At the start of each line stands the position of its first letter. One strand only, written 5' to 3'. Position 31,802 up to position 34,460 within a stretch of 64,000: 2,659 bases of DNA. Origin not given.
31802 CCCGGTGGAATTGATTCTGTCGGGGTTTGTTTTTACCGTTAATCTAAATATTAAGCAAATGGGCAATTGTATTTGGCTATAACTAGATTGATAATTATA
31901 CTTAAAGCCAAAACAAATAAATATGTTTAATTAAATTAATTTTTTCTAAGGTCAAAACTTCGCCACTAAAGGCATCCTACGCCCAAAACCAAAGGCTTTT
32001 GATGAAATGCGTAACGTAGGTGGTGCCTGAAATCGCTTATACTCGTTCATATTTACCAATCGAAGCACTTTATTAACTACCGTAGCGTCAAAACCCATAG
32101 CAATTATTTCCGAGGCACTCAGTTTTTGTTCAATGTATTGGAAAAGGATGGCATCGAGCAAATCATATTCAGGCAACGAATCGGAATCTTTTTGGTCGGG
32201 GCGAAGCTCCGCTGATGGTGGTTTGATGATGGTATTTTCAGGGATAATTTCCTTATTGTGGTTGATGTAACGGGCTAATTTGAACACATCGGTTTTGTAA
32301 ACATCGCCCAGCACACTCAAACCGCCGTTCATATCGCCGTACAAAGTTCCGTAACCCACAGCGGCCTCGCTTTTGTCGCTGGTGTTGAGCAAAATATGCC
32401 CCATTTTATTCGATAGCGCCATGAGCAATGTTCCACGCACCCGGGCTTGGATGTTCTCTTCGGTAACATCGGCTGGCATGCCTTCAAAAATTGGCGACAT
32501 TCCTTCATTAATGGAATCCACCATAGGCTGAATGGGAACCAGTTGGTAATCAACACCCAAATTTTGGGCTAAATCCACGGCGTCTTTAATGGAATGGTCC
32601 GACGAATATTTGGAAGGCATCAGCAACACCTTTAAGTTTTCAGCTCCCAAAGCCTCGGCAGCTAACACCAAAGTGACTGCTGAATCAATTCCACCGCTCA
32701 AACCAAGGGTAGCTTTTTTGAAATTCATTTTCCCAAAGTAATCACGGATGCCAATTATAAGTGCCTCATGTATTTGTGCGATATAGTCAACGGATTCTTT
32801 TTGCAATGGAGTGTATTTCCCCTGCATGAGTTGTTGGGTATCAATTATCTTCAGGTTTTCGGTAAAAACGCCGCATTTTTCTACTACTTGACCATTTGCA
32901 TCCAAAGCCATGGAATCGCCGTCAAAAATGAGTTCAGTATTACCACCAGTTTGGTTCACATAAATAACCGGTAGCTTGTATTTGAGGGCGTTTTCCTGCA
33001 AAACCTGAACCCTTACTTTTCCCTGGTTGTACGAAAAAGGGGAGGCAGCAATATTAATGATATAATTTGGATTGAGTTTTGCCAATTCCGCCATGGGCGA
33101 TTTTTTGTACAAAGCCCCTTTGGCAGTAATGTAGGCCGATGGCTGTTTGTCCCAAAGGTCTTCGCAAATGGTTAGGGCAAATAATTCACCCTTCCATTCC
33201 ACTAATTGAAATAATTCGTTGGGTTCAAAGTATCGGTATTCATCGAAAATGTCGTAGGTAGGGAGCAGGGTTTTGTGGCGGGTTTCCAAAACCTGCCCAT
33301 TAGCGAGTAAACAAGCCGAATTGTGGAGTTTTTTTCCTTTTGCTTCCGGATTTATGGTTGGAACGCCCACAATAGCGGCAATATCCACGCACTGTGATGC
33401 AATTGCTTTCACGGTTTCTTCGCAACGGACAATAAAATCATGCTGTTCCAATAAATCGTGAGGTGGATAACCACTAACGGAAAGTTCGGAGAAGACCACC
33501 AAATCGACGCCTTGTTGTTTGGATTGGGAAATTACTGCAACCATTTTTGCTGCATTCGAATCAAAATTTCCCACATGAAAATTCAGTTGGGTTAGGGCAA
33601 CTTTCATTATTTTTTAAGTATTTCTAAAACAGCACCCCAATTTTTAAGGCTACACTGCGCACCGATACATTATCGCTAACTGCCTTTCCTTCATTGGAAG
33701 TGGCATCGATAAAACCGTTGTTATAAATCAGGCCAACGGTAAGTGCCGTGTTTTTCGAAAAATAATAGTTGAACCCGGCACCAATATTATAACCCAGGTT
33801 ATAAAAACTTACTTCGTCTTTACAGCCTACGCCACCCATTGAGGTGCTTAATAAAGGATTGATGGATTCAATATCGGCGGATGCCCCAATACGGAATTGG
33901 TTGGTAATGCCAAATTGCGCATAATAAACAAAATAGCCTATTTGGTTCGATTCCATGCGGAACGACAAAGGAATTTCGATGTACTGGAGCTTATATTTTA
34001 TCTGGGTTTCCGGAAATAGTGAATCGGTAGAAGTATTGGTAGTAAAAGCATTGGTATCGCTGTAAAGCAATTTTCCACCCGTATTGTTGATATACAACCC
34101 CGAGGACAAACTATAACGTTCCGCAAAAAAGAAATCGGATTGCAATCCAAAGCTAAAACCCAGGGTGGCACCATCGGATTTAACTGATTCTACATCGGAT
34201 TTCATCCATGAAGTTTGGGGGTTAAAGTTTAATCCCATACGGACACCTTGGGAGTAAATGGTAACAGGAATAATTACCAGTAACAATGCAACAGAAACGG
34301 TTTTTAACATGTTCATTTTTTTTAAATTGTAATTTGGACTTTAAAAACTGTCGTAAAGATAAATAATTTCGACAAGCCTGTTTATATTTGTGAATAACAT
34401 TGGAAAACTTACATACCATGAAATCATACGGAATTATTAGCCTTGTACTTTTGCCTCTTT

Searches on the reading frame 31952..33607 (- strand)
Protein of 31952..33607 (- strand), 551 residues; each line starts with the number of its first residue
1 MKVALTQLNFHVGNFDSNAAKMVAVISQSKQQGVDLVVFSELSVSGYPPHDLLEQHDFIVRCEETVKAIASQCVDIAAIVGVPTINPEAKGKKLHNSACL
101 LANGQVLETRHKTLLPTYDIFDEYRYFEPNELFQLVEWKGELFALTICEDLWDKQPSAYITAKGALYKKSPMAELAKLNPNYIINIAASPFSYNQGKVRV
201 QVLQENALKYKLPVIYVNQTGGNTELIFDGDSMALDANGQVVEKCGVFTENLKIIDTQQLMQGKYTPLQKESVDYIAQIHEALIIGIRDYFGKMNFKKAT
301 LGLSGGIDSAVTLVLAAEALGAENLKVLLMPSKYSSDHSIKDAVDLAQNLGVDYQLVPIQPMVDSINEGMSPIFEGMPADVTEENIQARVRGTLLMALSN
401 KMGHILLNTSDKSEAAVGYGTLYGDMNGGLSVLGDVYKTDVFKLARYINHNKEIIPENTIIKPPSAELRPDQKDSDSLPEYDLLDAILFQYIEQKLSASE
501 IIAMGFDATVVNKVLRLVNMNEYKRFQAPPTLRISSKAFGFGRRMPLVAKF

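Call 36: find_encoding_contigs(protein=window:31952-33607:-, flank=2000, max_places=8)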
Protein window:31952-33607:- (551 aa): no gene with exactly this product is on record in the collection.

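Call 43: search_protein_families(library=pfam, proteins=[window:31952-33607:-], max_evalue=0.00001)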
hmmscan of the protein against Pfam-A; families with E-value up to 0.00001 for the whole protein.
window:31952-33607:- (551 aa): 2 families
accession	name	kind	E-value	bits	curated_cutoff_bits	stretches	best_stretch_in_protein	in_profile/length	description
PF02540.23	NAD_synthase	-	2.3e-71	240.2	21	1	282-527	4-241/242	NAD synthase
PF00795.27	CN_hydrolase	-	1.3e-20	74.3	23.2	1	2-258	1-247/256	Carbon-nitrogen hydrolase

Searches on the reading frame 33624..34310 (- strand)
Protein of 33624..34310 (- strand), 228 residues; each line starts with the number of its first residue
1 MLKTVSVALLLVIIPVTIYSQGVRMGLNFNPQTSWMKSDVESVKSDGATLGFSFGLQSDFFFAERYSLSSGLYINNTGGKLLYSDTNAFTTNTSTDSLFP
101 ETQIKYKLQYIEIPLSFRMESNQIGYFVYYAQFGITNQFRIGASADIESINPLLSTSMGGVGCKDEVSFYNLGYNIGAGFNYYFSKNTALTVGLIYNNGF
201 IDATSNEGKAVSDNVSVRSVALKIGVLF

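Call 43: search_protein_families(library=pfam, proteins=[window:33624-34310:-], max_evalue=0.00001)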
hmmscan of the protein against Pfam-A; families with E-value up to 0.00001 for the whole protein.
window:33624-34310:- (228 aa): 2 families
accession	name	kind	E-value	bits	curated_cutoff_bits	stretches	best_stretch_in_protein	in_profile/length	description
PF13568.12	OMP_b-brl_2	-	1.2e-14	55.2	27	1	22-143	12-121/175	Outer membrane protein beta-barrel domain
PF13505.12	OMP_b-brl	-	4.8e-07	30.6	28.7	1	9-211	4-158/175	Outer membrane protein beta-barrel domain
